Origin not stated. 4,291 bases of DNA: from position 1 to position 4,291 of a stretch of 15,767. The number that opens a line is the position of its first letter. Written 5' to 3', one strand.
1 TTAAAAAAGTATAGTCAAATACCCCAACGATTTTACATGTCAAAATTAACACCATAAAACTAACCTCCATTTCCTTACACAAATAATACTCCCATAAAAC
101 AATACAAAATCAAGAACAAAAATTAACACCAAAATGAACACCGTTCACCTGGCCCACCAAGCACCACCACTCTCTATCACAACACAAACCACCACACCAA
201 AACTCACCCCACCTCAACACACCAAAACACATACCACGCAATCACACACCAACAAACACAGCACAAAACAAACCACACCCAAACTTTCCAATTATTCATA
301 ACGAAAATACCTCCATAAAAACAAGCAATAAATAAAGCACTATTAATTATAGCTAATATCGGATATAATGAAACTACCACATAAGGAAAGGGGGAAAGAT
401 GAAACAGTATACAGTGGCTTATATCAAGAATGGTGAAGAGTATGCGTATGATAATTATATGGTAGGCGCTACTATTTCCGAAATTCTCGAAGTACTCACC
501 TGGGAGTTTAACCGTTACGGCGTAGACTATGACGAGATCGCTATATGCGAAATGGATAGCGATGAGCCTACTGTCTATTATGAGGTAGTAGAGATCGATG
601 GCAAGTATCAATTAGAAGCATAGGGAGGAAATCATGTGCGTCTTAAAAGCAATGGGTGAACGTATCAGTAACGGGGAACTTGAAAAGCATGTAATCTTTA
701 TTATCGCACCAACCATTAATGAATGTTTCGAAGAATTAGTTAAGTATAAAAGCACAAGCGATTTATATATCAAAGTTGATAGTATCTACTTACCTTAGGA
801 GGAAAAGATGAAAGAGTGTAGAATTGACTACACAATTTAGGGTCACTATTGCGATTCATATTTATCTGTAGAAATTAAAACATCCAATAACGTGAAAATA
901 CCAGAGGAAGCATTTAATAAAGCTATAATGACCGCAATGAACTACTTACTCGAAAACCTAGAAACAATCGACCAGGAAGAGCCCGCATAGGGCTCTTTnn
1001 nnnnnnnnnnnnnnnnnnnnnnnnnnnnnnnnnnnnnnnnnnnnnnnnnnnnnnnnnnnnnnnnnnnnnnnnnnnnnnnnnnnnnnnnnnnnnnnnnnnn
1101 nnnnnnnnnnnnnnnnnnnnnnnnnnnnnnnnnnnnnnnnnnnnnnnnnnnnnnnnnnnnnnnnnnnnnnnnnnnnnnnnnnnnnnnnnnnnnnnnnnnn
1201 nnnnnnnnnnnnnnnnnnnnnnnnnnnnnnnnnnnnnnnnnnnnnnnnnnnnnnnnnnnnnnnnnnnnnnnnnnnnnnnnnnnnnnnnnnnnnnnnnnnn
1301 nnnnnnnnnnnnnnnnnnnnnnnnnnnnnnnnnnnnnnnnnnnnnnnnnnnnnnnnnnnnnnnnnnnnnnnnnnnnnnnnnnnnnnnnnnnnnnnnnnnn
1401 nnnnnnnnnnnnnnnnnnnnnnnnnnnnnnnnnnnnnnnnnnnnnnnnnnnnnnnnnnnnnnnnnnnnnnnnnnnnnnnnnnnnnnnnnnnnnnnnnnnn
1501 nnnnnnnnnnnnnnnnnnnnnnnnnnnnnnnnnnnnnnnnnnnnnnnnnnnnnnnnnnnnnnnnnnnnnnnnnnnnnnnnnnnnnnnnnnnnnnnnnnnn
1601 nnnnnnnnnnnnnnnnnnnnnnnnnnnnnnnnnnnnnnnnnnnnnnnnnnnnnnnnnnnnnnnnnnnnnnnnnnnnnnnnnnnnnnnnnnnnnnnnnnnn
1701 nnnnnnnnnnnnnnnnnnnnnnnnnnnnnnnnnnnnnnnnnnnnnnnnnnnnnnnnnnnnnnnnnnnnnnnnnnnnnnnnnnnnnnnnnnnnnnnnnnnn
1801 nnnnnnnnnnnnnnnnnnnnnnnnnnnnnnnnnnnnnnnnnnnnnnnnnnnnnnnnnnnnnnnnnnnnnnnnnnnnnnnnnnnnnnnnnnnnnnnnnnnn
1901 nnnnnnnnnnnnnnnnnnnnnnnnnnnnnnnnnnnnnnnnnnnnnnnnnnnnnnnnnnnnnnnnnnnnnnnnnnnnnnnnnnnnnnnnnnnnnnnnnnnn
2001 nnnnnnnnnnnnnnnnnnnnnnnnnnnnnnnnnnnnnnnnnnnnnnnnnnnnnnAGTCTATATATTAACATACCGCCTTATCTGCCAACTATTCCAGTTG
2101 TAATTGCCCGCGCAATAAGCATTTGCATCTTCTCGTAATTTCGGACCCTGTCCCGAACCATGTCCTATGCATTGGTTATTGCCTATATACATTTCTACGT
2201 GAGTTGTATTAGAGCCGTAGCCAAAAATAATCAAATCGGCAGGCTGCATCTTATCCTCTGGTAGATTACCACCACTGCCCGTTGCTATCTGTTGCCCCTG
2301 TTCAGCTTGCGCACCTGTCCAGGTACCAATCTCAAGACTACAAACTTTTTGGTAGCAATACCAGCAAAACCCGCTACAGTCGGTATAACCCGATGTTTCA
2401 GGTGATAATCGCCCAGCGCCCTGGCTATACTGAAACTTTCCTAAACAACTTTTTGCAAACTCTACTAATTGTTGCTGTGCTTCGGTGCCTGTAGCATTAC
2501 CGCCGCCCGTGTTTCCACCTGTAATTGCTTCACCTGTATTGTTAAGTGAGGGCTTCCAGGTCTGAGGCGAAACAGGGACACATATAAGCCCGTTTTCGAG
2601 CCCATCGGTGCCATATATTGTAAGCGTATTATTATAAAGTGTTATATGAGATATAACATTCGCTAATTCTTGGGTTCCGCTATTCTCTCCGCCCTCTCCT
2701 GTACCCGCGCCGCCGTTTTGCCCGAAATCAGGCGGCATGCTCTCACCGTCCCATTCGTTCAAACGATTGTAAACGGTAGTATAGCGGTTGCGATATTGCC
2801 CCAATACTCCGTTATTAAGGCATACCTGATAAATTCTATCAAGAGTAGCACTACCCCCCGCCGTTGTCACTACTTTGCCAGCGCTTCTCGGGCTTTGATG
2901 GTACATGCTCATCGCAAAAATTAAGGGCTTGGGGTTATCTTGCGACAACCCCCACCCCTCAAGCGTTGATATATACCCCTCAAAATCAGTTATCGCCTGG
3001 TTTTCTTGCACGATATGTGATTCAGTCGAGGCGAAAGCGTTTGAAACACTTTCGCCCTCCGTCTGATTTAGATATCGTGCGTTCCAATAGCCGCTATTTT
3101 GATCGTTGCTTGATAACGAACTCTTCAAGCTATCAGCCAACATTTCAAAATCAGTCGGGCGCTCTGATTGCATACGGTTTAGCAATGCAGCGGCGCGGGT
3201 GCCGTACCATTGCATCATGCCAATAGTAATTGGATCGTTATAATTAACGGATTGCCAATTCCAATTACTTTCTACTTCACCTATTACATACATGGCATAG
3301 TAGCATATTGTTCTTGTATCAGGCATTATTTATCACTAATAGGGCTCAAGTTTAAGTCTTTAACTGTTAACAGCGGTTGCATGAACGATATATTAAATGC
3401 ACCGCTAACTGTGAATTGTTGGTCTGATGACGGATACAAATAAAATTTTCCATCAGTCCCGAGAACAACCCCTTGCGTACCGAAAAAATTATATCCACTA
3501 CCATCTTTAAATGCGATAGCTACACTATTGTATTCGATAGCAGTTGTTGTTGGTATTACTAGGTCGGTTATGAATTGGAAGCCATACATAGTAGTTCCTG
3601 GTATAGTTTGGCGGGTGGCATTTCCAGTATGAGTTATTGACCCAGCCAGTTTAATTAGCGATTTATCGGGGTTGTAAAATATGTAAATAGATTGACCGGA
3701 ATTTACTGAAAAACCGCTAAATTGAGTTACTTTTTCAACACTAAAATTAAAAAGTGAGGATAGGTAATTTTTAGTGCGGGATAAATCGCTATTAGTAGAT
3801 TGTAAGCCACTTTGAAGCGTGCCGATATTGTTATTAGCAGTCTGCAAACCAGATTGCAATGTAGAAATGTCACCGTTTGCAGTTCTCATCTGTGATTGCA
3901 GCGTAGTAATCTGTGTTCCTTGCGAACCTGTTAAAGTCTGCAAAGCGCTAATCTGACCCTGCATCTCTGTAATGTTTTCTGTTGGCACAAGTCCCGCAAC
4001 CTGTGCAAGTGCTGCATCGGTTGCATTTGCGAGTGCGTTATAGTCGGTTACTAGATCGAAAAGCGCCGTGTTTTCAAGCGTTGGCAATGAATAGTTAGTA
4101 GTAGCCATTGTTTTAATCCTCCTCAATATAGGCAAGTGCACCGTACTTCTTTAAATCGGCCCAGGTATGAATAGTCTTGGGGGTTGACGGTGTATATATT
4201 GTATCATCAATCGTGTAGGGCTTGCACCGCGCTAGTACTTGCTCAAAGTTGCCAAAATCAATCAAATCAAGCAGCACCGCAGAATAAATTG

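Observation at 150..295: Extreme strand asymmetry in the ITR gives telomere-like ends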

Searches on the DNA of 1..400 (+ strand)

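Call 26: search_dna_similar(query=window:1-400:+, collection=phages, mode=distant, max_evalue=1, max_rows=20)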
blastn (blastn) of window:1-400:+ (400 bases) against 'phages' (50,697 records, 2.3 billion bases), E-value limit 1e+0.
Records with a match: 2; places in all: 2; records where one place covers at least 80% of the query: 0.
Best place of each record, by identity: 80-90% 2.
By first word of the organism name: Geobacillus 1; Vibrio 1.
By host as written in the record: Geobacillus thermodenitrificans 1; Vibrio maritimus 1.
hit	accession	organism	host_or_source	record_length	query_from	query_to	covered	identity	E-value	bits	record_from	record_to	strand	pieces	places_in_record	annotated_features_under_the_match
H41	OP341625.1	Geobacillus phage vB_GthS_PK2.1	Geobacillus thermodenitrificans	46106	356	397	11%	83.7%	1e-1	44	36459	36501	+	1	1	hypothetical protein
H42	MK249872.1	Vibrio phage LP.1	Vibrio maritimus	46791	97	130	9%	88.2%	4e-1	41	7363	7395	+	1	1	DNA N-6-adenine-methyltransferase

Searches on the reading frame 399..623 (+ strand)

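Call 45: search_protein_families(library=phrogs, proteins=[window:399-623:+], max_evalue=0.01)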
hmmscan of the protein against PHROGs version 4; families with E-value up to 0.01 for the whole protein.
window:399-623:+ (74 aa): 0 families

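Call 49: search_protein_families(library=pfam, proteins=[window:399-623:+], max_evalue=1)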
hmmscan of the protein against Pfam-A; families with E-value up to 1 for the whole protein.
window:399-623:+ (74 aa): 1 family
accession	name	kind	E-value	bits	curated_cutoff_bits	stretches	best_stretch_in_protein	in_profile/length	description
PF21680.2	GIDA_C_1st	-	0.067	14.4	24.7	1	38-71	55-89/96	tRNA modifying enzyme MnmG/GidA C-terminal helical domain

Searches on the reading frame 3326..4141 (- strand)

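Call 7: search_protein_families(library=pfam, proteins=[window:3326-4141:-], max_evalue=0.01)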
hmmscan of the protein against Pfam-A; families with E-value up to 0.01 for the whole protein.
window:3326-4141:- (271 aa): 2 families
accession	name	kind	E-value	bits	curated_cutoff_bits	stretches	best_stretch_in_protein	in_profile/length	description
PF14932.11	HAUS-augmin3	-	0.0027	17.7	29.4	1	54-154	79-172/260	HAUS augmin-like complex subunit 3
PF08614.16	ATG16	-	0.0071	17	33.7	1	26-126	16-117/200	Autophagy protein 16 (ATG16)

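Call 46: search_protein_families(library=phrogs, proteins=[window:3326-4141:-], max_evalue=0.01)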
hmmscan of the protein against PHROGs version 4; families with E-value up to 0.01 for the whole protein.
window:3326-4141:- (271 aa): 2 families
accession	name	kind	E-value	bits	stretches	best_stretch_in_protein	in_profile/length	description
phrog_19577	-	head and packaging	3.2e-07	30.8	1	29-129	90-188/378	minor head protein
phrog_1219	-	tail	0.0031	18.3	1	55-127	75-148/233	tail needle protein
